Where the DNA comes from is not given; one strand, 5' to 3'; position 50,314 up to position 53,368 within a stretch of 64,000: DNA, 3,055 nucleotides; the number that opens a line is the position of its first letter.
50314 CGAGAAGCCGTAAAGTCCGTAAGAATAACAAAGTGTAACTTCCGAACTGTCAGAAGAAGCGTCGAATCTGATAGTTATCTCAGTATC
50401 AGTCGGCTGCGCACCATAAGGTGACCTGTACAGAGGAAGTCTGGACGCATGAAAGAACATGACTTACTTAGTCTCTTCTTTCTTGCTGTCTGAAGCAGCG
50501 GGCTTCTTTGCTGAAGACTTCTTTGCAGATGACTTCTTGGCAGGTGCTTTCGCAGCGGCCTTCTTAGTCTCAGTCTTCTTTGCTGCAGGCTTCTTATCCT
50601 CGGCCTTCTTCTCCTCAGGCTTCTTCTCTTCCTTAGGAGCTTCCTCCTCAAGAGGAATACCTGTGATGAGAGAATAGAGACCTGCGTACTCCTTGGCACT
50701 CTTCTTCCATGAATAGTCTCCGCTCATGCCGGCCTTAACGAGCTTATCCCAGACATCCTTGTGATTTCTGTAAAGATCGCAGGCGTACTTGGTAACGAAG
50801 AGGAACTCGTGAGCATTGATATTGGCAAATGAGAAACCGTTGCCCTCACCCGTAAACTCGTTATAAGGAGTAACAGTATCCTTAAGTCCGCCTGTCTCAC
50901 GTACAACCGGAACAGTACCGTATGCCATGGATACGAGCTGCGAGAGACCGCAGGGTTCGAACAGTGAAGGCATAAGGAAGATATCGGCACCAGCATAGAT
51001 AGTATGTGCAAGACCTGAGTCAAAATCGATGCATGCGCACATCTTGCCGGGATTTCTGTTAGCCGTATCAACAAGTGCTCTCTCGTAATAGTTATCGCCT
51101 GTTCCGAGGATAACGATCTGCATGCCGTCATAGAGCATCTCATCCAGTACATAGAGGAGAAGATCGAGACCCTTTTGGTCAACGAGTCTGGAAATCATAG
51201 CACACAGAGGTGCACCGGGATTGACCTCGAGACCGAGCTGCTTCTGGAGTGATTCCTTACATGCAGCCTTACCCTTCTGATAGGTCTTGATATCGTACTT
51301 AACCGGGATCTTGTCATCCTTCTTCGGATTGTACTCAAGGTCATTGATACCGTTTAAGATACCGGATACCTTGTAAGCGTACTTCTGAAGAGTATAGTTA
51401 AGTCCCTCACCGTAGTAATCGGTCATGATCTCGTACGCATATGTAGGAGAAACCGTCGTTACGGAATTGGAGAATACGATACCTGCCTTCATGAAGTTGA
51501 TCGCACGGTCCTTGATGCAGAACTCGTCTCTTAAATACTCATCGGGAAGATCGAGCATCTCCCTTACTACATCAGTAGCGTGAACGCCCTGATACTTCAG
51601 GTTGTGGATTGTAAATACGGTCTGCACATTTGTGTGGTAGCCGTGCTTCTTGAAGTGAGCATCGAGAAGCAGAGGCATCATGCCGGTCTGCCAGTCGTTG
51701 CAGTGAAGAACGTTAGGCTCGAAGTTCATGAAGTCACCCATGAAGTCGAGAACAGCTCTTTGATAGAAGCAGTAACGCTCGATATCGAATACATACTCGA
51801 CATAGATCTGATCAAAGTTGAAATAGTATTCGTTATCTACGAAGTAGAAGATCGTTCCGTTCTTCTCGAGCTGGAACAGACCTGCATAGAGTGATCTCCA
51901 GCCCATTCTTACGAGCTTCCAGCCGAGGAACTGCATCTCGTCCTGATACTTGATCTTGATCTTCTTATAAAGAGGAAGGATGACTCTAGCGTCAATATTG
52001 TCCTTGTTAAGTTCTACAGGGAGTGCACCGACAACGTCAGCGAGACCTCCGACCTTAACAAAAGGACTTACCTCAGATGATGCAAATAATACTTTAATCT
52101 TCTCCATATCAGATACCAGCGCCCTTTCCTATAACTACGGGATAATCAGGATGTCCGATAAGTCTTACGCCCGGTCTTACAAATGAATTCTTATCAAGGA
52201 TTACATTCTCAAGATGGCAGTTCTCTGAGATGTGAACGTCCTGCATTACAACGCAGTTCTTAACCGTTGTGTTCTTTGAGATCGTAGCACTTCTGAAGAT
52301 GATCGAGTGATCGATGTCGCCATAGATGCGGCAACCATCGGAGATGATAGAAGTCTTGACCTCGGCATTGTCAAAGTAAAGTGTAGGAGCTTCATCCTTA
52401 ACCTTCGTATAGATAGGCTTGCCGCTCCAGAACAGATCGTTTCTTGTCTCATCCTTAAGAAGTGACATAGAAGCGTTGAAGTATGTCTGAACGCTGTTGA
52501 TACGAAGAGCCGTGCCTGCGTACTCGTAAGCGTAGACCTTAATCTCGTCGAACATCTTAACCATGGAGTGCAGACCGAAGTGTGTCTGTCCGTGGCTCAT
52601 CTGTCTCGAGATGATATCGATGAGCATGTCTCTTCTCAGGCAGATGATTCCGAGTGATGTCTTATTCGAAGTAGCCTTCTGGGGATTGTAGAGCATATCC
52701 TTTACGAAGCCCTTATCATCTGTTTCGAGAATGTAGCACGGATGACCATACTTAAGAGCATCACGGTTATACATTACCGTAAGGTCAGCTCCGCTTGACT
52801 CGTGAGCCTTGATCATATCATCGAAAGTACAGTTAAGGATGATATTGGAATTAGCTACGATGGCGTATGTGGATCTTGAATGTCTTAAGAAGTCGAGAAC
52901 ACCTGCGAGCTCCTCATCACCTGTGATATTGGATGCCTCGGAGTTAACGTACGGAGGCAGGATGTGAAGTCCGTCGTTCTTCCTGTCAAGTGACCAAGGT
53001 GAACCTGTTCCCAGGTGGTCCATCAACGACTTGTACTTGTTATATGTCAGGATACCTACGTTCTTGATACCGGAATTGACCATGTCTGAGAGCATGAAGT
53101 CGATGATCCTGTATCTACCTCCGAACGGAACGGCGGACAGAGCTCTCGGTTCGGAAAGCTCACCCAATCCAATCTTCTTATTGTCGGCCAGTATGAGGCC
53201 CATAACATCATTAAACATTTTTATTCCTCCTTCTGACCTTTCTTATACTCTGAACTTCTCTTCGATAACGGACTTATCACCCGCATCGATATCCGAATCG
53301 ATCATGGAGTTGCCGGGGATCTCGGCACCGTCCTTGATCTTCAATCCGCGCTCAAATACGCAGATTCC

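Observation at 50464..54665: Glycogen synthase and branching enzyme both carry histone-H1-like PAKK tails: possible granule-nucleoid tethering or condensate system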

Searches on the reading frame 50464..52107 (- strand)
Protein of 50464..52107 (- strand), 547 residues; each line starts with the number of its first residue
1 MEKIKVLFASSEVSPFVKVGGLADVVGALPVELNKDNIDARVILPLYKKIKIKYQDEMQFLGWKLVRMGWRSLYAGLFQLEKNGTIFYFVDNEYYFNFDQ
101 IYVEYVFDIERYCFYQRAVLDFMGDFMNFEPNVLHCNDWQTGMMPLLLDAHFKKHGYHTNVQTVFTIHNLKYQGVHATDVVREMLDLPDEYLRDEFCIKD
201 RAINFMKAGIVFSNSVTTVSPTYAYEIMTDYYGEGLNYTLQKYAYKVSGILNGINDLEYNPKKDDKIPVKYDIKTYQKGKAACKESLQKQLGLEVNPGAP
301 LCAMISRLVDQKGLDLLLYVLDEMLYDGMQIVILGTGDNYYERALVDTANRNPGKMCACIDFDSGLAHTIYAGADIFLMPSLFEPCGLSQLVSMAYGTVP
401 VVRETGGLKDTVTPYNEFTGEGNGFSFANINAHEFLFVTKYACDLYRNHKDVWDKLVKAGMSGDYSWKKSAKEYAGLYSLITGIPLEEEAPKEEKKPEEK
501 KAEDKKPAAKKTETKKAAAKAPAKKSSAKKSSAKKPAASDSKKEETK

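Call 3: search_protein_families(library=pfam, proteins=[window:50464-52107:-])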
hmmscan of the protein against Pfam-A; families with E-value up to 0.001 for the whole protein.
window:50464-52107:- (547 aa): 3 families
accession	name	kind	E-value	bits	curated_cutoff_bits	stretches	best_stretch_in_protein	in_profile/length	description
PF08323.17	Glyco_transf_5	-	2.4e-73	247.2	22.7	1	5-241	1-238/239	Starch synthase catalytic domain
PF00534.26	Glycos_transf_1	-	9.2e-14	51.8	26.4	1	296-434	12-147/172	Glycosyl transferases group 1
PF13692.12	Glyco_trans_1_4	-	3.9e-10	40.6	27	1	300-415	2-118/142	Glycosyl transferases group 1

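Call 8: find_homologous_proteins(query=window:50464-52107:-, max_evalue=1e-30)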
Query window:50464-52107:- (547 aa): 8000 proteins with E <= 1e-30 among 8000 candidates; the best 120 are listed.
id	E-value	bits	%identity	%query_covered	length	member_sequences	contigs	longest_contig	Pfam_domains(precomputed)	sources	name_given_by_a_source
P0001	0.0e+0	1263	100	100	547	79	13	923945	PF00534.27,PF08323.18,PF13692.13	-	-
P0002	0.0e+0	1185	93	100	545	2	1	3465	PF00534.27,PF08323.18,PF13692.13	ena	-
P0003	0.0e+0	1183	93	100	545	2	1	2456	PF00534.27,PF08323.18,PF13692.13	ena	-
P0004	0.0e+0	1180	97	89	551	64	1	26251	PF00534.27,PF08323.18,PF13692.13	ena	-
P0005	0.0e+0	1178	99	89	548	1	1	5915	PF00534.27,PF08323.18,PF13692.13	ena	-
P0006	0.0e+0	1166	95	98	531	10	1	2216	PF00534.27,PF08323.18,PF13692.13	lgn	-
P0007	0.0e+0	1107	89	94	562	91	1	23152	PF00534.27,PF08323.18,PF13692.13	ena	-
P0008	0.0e+0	1084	88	91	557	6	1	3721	PF00534.27,PF08323.18,PF13692.13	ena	-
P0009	0.0e+0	1080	88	90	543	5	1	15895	PF00534.27,PF08323.18,PF13692.13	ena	-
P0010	0.0e+0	1075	87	90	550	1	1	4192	PF00534.27,PF08323.18,PF13692.13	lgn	-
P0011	0.0e+0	1071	86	94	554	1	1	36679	PF00534.27,PF08323.18,PF13692.13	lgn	-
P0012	0.0e+0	1071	86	92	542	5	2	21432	PF00534.27,PF08323.18,PF07382.17,PF13692.13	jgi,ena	-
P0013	0.0e+0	1067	83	100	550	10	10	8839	PF00534.27,PF08323.18,PF13692.13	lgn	-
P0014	0.0e+0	1067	88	90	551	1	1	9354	PF00534.27,PF08323.18,PF13692.13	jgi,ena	-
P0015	0.0e+0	1067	88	89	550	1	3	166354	PF00534.27,PF08323.18,PF13692.13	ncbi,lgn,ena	-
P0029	0.0e+0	1060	80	100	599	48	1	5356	PF00534.27,PF08323.18,PF07382.17,PF13692.13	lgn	-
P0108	2.7e-272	922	86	79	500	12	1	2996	PF00534.27,PF08323.18,PF13692.13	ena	-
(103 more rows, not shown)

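Call 13: find_related_loci(query=window:50464-52107:-, collection=genome_contigs, flank=10000)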
Query window:50464-52107:- (547 aa) in genome_contigs; peptide patterns used: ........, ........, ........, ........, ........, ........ (x = any residue, [..] = any of these).
599 stretches matched a pattern (row limit reached: there are more); 100 encode a relative of the query (tblastn E <= 1e-3); the best 80 are kept; 80 distinct loci.
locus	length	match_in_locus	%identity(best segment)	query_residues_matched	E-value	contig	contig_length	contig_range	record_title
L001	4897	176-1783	95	1-547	0e+0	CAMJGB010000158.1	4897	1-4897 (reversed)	MAG: uncultured Clostridia bacterium isolate SRR12081295_bin.37_metaWRAP_v1.3_MAG genome assembly, contig: ERZ12289769.2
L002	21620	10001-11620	95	1-538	0e+0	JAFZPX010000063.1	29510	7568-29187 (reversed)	MAG: Clostridiales bacterium isolate RGIG7990 Water_buffalos_Rumen-1__c1152262, whole genome shotgun sequence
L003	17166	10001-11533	96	1-515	0e+0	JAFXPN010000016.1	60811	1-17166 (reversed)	MAG: Clostridiales bacterium isolate RGIG6628 Sheep_Rumen-1__c649664, whole genome shotgun sequence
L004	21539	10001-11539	94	1-508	0e+0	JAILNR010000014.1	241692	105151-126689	MAG: Saccharofermentans sp. isolate RUI285 k141_8425879_flag=0_multi=54.9978_len=241692, whole genome shotgun sequence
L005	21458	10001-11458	98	1-486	0e+0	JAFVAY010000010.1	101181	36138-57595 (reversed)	MAG: Clostridiales bacterium isolate RGIG5005 Roe_deer_Rumen-5__c2809, whole genome shotgun sequence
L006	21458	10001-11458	98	1-486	0e+0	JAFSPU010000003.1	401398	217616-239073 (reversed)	MAG: Clostridiales bacterium isolate RGIG3363 Goat_Reticulum.Co__c254810, whole genome shotgun sequence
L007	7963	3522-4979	97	1-486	0e+0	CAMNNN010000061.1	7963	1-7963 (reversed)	MAG: uncultured Clostridia bacterium isolate SRR1206671_bin.165_metaWRAP_v1.3_MAG genome assembly, contig: NODE.27807_le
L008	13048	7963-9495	95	1-508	0e+0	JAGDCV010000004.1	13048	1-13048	MAG: Clostridiales bacterium isolate RGIG10351 Yak_Rumen.Co__c300343, whole genome shotgun sequence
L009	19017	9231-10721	91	1-499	0e+0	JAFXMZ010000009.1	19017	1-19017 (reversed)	MAG: Clostridiales bacterium isolate RGIG6562 Sheep_Reticulum-5__c233265, whole genome shotgun sequence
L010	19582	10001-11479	91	1-493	0e+0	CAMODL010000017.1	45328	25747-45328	MAG: uncultured Clostridia bacterium isolate SRR873602_bin.95_metaWRAP_v1.3_MAG genome assembly, contig: NODE_1068_lengt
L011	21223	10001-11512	90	2-505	0e+0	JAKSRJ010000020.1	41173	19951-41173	MAG: Saccharofermentans sp. isolate Horse_feces252 MAG252_20, whole genome shotgun sequence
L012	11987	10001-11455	93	2-486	0e+0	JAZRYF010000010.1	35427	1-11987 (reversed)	MAG: Saccharofermentans sp. isolate T1900044950_TA20190003.MAGScoT_cleanbin_000024 SGB_3595_k141_803183, whole genome sh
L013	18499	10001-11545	88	1-514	0e+0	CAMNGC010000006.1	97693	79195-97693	MAG: uncultured Clostridia bacterium isolate SRR1206671_bin.65_metaWRAP_v1.3_MAG genome assembly, contig: NODE.181_lengt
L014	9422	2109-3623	88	1-498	0e+0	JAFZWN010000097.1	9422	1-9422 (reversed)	MAG: Clostridiales bacterium isolate RGIG8162 Water_buffalos_Rumen-3__c1161904, whole genome shotgun sequence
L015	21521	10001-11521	87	1-511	0e+0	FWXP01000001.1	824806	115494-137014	Ruminococcaceae bacterium strain KHP2 genome assembly, contig: Ga0059115_101, whole genome shotgun sequence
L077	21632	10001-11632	64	1-546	0e+0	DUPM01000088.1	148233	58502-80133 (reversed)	MAG TPA_asm: Clostridiaceae bacterium isolate AS08sgBPME_309 150546_AS08, whole genome shotgun sequence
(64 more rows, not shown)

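Call 31: predict_structure(alignment_id=A1)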
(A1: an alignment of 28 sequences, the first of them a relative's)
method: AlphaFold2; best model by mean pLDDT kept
length: 547 residues; sequences in the alignment: 28
mean_pLDDT: 56.9   pTM: 0.57
mean pLDDT of the five models: 56.9, 51.3, 50.5, 50.4, 47.1
residues with pLDDT >= 90: 24; 70-90: 154; 50-70: 133; < 50: 236
segments of 3 or more residues with pLDDT < 50: 13-25, 95-110, 166-241, 248-257, 380-386, 404-431, 470-484, 489-547
pLDDT, mean of each block of 10 residues (from residue 1): 66 41 53 73 76 84 69 78 85 46 37 67 69 61 54 53 48 33 36 31 29 32 37 44 51 48 80 88 92 89 66 64 81 71 82 85 72 75 48 65 44 38 38 59 75 76 57 42 45 37 30 28 31 30 31
secondary structure, 60 per line:
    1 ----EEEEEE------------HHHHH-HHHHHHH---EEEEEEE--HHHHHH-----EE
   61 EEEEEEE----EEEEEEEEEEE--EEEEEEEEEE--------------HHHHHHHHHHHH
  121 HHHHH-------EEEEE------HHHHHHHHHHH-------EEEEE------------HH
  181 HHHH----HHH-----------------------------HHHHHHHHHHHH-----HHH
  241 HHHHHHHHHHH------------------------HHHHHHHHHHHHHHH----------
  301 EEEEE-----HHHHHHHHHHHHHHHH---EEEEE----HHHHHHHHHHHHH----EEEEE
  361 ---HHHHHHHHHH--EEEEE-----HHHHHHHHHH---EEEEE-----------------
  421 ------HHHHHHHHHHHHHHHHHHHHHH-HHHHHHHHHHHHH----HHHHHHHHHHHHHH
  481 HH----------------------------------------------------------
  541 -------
elements in order: E5-10 H23-27 H29-35 E39-45 H48-53 E59-67 E72-82 E85-94 H109-125 E133-137 H144-154 E162-166 H179-184 H221-232 H238-251 H276-290 E301-305 H311-326 E330-334 H339-351 E356-360 H364-373 E376-380 H386-395 E399-403 H427-448 H450-462 H467-482

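Call 33: find_homologous_proteins(query=L077:10001-11458:+, max_evalue=1e-30)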
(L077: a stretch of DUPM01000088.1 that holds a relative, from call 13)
Query L077:10001-11458:+ (486 aa): 8000 proteins with E <= 1e-30 among 8000 candidates; the best 120 are listed.
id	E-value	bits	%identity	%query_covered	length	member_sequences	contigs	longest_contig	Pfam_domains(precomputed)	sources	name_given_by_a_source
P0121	0.0e+0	1126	100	100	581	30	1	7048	PF00534.27,PF08323.18,PF13692.13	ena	-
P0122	1.0e-263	894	76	100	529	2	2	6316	PF00534.27,PF08323.18,PF13692.13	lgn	-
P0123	1.2e-259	880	75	100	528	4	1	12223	PF00534.27,PF08323.18,PF13692.13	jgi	-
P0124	8.7e-258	874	76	100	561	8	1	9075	PF00534.27,PF08323.18,PF13692.13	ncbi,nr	ncbi:MAG: glycogen/starch synthase [Oscillospiraceae bacterium]|nr:glycogen/starch synthase [Oscillo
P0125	1.0e-256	870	76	100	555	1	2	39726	PF00534.27,PF08323.18,PF13692.13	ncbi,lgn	-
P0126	6.8e-256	868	75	100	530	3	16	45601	PF00534.27,PF08323.18,PF13692.13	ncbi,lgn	-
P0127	1.3e-255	867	74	100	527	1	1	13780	PF00534.27,PF08323.18,PF13692.13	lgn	-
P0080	1.5e-255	867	73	100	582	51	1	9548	PF00534.27,PF08323.18,PF13692.13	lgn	-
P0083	1.7e-255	866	73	100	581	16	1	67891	PF00534.27,PF08323.18,PF13692.13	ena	-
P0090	2.8e-255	866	73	100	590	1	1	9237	PF00534.27,PF08323.18,PF13692.13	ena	-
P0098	3.7e-255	865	73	100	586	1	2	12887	PF00534.27,PF08323.18,PF13692.13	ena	-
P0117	5.7e-255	865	73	100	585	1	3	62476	PF00534.27,PF08323.18,PF13692.13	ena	-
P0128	6.1e-255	865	74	100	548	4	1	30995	PF00534.27,PF08323.18,PF13692.13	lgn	-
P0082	6.8e-255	864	73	100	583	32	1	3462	PF00534.27,PF08323.18,PF13692.13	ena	-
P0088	6.9e-255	864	73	100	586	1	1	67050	PF00534.27,PF08323.18,PF13692.13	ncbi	-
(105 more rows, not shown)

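Call 42: search_solved_structures(query=window:50464-52107:-, max_evalue=1e-20, show_alignments=0)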
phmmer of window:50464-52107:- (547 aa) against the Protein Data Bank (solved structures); distinct sequences matched with E-value up to 1e-20: 9.
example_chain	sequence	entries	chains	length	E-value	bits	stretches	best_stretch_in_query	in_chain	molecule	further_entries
4hln_A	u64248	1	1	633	2.9e-79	270.1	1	6-478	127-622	Starch synthase I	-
3d1j_A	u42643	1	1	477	1.6e-76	261.1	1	5-479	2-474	Glycogen synthase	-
2qzs_A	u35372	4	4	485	7e-76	259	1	5-479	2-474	glycogen synthase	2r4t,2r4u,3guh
6gne_A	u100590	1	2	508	2.9e-75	256.9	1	6-479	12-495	Probable starch synthase 4, chloroplastic/amyloplastic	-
3cop_A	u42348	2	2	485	4.7e-75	256.2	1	5-479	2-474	Glycogen synthase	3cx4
1rzu_A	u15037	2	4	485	1e-70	241.9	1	5-481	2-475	Glycogen synthase 1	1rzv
3vue_A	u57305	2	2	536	4.5e-66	226.6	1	131-477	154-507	Granule-bound starch synthase 1, chloroplastic/amyloplastic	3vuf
6gnf_A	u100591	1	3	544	1.2e-62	215.3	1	203-479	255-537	Glycogen synthase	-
6gng_A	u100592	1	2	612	3.5e-53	184.1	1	132-484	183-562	Granule-bound starch synthase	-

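Call 44: search_protein_families(library=ncbifam, proteins=[window:50464-52107:-])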
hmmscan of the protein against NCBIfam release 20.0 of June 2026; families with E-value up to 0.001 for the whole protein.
window:50464-52107:- (547 aa): 19 families
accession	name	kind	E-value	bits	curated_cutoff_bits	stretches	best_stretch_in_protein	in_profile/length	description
NF001898.0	PRK00654.1-1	equivalog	2.6e-180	600.2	603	1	4-481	1-475/477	glycogen synthase GlgA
TIGR02095.1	glgA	subfamily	1.5e-160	535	328.45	1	4-479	1-475/477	glycogen/starch synthase, ADP-glucose type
NF001903.0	PRK00654.2-2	equivalog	4.5e-141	470.8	616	1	4-479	1-476/482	glycogen synthase GlgA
NF001900.0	PRK00654.1-3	equivalog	1.7e-133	445.6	509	1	4-504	1-477/481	glycogen synthase GlgA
NF001899.0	PRK00654.1-2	equivalog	1.4e-122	409.5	459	1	4-481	1-475/478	glycogen synthase GlgA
NF001905.0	PRK00654.2-4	subfamily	4.4e-111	371.8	560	1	5-481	2-486/489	glycogen synthase GlgA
NF010699.0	PRK14099.1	equivalog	2.3e-106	356.2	762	1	1-479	1-477/485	glycogen synthase GlgA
NF001906.0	PRK00654.2-5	equivalog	3.4e-103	346.2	870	1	3-479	5-481/485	glycogen synthase GlgA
NF001902.0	PRK00654.2-1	equivalog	2e-95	320.2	845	1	9-481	6-489/492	glycogen synthase GlgA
NF001901.0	PRK00654.1-5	equivalog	1.8e-93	313.7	649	1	3-481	23-491/502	glycogen synthase GlgA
NF010698.0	PRK14098.1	equivalog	6.3e-87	292.3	754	1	3-481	5-486/489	starch synthase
NF001904.0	PRK00654.2-3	equivalog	9.2e-70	235.7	577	1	5-479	2-472/475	glycogen synthase GlgA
TIGR02149.1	glgA_Coryne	subfamily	4.2e-09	36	302.4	1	267-420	171-328/391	glycogen synthase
NF038295.1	EPS_HpsP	equivalog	1.3e-08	34.2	550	1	284-403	194-317/388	hormogonium polysaccharide biosynthesis glycosyltransferase HpsP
TIGR04157.1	glyco_rSAM_CFB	subfamily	3.7e-06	26.2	400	1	280-412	210-339/406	TIGR04157 family glycosyltransferase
NF038053.1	hist_H1_lk_Burk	equivalog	0.00067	20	80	0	494-542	91-140/195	histone H1-like DNA-binding protein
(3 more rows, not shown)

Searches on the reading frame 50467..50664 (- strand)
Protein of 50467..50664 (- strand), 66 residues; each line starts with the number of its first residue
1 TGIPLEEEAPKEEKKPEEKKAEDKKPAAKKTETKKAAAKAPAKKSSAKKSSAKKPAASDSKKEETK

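Call 30: search_protein_representatives(protein=window:50467-50664:-)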
Query: 66 residues. Proteins with E-value up to 0.001 (for the whole library): 0; up to 1e-10: 0; up to 1e-30: 0. The best 0 are listed.

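Call 51: search_protein_families(library=pfam, proteins=[window:50467-50664:-], max_evalue=10)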
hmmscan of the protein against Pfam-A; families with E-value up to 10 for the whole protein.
window:50467-50664:- (66 aa): 1 family
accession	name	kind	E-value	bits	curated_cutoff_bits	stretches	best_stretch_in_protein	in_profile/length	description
PF07382.16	HC2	-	0.0096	16.5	40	1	14-58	92-138/194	Histone H1-like nucleoprotein HC2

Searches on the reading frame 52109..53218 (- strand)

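Call 3: search_protein_families(library=pfam, proteins=[window:52109-53218:-])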
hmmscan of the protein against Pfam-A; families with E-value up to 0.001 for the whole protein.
window:52109-53218:- (369 aa): 5 families
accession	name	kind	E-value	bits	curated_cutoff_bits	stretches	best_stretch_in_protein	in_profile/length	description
PF24894.1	Hexapep_GlmU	-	1.2e-14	54.8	23.3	1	285-352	14-82/104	GlmU-like, C-terminal hexapeptide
PF00483.29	NTP_transferase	-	1.3e-13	51.5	21.2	1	20-228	15-215/245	Nucleotidyl transferase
PF25247.1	LbH_GLGC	-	5.6e-09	36.5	27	1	281-325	7-52/135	GLGC left-handed parallel beta-helix domain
PF25084.1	LbH_EIF2B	-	1.5e-08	35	54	1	283-352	32-104/105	EIF2B subunit epsilon LbH domain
PF00132.30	Hexapep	-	0.00033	20.7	27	0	321-354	1-35/36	Bacterial transferase hexapeptide (six repeats)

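Call 44: search_protein_families(library=ncbifam, proteins=[window:52109-53218:-])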
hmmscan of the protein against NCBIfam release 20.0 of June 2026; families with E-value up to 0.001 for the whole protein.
window:52109-53218:- (369 aa): 11 families
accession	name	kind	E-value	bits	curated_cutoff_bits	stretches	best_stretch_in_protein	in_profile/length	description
TIGR02092.1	glgD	equivalog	1.6e-109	366.4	236.6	1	3-367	1-368/370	glucose-1-phosphate adenylyltransferase subunit GlgD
NF003670.0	PRK05293.1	equivalog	3.8e-73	246.6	470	1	3-360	3-365/382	glucose-1-phosphate adenylyltransferase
TIGR02091.1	glgC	equivalog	1.6e-61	208.4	424.9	1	5-353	1-362/364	glucose-1-phosphate adenylyltransferase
NF001947.0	PRK00725.1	subfamily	1e-46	159.6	470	1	3-352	15-392/426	glucose-1-phosphate adenylyltransferase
NF002023.0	PRK00844.1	subfamily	1.1e-46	159.4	458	1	3-352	5-380/408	glucose-1-phosphate adenylyltransferase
NF002772.0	PRK02862.1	equivalog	1.8e-33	115.9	537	2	186-327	207-347/429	glucose-1-phosphate adenylyltransferase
NF052502.1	man1P_GTase_Rv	exception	3.3e-16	59.1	440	1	37-350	32-327/352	mannose-1-phosphate guanylyltransferase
NF010935.0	PRK14355.1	equivalog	1.3e-07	30.6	718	1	122-349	104-331/459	bifunctional UDP-N-acetylglucosamine diphosphorylase/glucosamine-1-phosphate N-acetyltransferase GlmU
NF010936.0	PRK14356.1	equivalog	9.9e-05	21.4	666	1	292-353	278-336/456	bifunctional UDP-N-acetylglucosamine diphosphorylase/glucosamine-1-phosphate N-acetyltransferase GlmU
TIGR01173.1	glmU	equivalog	0.00014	20.9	366.85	1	109-352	86-328/452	bifunctional UDP-N-acetylglucosamine diphosphorylase/glucosamine-1-phosphate N-acetyltransferase GlmU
TIGR01208.1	rmlA_long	equivalog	0.00019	20.4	320.25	0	299-351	243-295/353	glucose-1-phosphate thymidylyltransferase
